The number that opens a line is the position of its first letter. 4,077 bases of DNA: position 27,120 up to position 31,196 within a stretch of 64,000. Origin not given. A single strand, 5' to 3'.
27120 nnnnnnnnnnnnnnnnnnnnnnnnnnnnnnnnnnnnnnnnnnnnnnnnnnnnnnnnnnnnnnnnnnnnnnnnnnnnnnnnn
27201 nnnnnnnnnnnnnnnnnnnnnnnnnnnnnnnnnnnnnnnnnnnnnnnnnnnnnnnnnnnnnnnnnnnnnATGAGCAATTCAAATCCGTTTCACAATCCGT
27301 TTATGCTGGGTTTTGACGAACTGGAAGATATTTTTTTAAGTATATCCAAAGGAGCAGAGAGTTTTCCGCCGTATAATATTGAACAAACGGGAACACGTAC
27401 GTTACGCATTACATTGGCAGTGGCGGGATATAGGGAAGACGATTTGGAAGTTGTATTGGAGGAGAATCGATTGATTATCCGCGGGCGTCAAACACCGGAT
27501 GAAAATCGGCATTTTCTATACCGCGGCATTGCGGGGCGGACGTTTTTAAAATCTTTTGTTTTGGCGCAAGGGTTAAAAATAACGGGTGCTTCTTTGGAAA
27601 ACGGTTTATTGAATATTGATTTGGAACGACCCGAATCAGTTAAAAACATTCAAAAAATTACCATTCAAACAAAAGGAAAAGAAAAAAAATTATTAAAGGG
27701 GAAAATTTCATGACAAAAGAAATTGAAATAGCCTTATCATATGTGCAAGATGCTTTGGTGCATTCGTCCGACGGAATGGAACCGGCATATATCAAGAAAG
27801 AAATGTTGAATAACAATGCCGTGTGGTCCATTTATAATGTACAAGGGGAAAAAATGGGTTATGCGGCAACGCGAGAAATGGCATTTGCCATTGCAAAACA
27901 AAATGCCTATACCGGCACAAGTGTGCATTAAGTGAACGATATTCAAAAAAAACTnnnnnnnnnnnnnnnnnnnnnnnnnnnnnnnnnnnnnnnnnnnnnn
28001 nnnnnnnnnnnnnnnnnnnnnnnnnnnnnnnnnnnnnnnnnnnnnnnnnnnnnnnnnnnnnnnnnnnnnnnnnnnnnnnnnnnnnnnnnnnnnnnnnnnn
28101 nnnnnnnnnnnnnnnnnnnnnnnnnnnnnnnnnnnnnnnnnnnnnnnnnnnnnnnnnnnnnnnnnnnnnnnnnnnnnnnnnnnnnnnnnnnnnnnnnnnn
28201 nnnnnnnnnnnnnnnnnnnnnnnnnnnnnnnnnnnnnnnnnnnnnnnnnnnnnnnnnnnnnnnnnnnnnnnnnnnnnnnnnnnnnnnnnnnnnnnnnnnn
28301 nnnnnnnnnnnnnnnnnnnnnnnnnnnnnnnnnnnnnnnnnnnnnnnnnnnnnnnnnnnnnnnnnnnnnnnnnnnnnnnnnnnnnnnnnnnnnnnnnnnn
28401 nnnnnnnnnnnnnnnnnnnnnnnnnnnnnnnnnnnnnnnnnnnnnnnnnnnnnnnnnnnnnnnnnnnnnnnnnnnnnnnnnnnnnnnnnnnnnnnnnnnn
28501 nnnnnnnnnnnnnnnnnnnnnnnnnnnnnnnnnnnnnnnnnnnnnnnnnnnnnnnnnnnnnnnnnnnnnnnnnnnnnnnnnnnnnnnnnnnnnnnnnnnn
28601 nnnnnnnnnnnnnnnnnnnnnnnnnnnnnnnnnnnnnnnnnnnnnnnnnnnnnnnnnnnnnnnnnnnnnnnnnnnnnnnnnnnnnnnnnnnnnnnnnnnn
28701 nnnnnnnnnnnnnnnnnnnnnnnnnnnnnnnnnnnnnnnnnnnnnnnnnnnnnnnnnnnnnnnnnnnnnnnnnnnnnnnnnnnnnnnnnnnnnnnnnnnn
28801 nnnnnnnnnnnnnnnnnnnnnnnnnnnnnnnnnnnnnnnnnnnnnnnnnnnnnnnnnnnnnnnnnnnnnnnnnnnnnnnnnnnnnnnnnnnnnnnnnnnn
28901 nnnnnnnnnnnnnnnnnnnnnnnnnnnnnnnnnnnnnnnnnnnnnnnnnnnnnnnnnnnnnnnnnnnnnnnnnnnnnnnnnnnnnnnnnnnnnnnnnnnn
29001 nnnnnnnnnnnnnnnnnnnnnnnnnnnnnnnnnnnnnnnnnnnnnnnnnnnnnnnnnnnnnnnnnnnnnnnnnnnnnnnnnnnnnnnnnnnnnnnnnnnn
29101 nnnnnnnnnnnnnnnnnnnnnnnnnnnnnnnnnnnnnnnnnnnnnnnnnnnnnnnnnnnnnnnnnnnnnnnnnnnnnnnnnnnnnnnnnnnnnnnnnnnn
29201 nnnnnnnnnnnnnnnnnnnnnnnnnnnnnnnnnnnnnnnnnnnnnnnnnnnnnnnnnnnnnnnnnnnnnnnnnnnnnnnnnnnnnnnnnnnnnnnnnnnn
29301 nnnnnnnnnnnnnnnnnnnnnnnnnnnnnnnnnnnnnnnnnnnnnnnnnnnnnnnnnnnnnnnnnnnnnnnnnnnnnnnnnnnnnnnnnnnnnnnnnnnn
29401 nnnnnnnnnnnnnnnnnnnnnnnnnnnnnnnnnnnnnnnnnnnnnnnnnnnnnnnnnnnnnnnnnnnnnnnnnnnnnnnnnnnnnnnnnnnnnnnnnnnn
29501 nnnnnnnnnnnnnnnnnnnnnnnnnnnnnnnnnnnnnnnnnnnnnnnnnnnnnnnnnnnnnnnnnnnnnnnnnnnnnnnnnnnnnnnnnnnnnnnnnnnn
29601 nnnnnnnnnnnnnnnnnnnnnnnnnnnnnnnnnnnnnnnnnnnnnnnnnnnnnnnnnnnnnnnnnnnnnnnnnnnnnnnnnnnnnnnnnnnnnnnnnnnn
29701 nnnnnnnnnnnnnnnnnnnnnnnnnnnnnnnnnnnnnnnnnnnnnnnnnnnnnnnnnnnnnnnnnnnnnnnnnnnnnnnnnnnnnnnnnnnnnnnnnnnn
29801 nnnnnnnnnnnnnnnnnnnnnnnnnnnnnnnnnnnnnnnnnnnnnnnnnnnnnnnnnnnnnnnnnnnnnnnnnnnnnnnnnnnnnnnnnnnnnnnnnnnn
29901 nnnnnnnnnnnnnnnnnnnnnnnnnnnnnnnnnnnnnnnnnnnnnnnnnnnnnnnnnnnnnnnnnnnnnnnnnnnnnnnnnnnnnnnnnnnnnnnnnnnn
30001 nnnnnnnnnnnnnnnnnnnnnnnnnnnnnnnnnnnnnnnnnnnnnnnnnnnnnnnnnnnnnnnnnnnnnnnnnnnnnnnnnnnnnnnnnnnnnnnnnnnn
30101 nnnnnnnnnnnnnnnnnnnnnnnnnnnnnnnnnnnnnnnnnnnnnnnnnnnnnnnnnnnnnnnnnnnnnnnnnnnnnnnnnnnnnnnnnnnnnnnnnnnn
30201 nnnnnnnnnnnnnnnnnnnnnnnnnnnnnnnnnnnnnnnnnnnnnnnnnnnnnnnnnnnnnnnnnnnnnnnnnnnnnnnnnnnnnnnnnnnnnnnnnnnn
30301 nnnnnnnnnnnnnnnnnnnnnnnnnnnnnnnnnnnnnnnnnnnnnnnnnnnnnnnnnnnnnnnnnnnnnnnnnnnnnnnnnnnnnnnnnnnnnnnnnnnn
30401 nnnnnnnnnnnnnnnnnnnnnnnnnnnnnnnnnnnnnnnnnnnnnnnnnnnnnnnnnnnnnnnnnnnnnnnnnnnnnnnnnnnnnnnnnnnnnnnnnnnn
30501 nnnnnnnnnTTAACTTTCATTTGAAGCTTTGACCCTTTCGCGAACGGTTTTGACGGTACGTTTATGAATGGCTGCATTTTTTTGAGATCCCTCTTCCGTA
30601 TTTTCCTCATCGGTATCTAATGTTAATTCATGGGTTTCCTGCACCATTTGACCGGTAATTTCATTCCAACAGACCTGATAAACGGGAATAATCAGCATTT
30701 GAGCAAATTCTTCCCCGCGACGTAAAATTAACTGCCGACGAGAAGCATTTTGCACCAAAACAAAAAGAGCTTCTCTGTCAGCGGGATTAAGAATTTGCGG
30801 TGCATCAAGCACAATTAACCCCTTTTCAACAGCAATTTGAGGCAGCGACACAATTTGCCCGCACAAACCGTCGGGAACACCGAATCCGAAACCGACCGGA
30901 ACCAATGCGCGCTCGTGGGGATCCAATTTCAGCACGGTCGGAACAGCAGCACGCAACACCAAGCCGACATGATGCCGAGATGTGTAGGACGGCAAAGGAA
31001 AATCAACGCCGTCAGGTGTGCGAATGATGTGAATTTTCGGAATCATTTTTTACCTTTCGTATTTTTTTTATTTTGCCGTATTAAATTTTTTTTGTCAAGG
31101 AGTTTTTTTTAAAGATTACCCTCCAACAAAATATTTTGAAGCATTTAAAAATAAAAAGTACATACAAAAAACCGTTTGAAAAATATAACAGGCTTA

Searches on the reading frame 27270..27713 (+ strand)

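Call 87: search_protein_families(library=pfam, proteins=[window:27270-27713:+], max_evalue=0.0001)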
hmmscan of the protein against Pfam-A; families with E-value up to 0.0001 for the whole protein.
window:27270-27713:+ (147 aa): 1 family
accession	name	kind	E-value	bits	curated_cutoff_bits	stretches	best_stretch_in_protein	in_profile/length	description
PF00011.27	HSP20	-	8e-14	52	20.8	1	44-133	8-102/102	Hsp20/alpha crystallin family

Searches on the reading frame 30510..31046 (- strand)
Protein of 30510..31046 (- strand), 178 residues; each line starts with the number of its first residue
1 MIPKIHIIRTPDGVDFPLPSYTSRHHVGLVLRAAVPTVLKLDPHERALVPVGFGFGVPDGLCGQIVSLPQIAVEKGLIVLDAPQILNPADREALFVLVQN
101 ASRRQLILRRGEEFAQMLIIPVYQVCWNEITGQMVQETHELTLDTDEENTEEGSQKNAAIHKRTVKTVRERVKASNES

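Call 88: search_protein_families(library=pfam, proteins=[window:30510-31046:-], max_evalue=0.0001)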
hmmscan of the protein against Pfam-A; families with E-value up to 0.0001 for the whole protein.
window:30510-31046:- (178 aa): 1 family
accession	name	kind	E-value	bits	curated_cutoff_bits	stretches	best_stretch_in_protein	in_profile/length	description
PF00692.24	dUTPase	-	6.1e-06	26.5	22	1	16-127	3-107/129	dUTPase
